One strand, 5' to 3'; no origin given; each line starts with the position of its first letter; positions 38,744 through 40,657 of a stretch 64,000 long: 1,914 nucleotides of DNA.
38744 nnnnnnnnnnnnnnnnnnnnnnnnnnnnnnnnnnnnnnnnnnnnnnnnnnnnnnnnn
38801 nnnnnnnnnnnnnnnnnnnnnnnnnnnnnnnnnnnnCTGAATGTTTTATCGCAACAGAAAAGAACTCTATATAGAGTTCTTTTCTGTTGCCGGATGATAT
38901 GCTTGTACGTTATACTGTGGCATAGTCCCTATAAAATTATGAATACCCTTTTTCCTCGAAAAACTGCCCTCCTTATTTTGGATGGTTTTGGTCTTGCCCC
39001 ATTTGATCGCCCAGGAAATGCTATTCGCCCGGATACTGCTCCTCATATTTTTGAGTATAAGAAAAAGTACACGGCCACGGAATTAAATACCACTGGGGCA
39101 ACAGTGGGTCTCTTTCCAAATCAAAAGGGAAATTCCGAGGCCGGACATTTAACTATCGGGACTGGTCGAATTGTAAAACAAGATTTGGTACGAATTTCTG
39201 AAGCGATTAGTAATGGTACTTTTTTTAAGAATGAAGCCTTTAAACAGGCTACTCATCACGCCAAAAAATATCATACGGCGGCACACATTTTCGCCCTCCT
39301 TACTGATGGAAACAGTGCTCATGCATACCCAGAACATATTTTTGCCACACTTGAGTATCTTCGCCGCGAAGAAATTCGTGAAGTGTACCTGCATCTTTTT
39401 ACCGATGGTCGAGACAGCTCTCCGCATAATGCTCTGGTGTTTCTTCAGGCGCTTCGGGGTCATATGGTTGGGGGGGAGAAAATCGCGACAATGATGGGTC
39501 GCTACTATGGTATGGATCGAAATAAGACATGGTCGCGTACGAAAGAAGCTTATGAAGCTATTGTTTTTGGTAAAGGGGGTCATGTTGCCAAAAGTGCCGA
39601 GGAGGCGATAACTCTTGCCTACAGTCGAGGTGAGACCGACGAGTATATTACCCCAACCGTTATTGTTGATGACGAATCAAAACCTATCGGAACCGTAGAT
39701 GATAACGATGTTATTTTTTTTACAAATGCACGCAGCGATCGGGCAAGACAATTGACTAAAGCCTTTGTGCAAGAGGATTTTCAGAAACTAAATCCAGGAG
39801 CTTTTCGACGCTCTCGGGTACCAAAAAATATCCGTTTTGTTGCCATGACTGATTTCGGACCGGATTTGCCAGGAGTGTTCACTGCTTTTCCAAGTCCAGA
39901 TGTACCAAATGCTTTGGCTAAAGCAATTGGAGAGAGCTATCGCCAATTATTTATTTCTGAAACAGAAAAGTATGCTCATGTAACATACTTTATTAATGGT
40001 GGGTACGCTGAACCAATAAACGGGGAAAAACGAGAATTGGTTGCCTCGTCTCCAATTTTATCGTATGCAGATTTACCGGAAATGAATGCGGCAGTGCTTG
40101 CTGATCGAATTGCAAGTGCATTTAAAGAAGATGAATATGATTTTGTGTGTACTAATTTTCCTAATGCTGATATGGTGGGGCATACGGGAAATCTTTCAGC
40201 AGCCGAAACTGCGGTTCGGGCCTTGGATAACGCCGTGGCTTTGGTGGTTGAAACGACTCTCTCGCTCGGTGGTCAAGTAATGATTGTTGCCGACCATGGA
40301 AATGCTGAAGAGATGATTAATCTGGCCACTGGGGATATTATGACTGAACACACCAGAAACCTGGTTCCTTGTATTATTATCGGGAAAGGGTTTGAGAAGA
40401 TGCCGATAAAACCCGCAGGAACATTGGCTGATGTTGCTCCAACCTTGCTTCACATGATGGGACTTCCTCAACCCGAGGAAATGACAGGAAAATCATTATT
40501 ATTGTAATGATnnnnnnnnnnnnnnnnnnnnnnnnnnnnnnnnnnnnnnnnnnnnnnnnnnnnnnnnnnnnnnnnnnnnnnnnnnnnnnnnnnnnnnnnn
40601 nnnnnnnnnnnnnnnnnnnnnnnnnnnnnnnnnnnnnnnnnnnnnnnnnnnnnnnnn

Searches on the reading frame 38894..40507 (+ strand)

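Call 5: search_protein_families(library=pfam, proteins=[window:38894-40507:+], max_evalue=0.01)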
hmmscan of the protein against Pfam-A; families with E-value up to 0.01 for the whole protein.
window:38894-40507:+ (537 aa): 3 families
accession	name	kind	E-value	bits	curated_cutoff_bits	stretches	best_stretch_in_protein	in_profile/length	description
PF06415.18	iPGM_N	-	1e-63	215.2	27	1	101-321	1-215/217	BPG-independent PGAM N-terminus (iPGM_N)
PF01676.23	Metalloenzyme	-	2.3e-57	194.9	24.3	1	23-525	2-251/252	Metalloenzyme superfamily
PF01663.27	Phosphodiest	-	0.00016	21.8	23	1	401-473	144-224/342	Type I phosphodiesterase / nucleotide pyrophosphatase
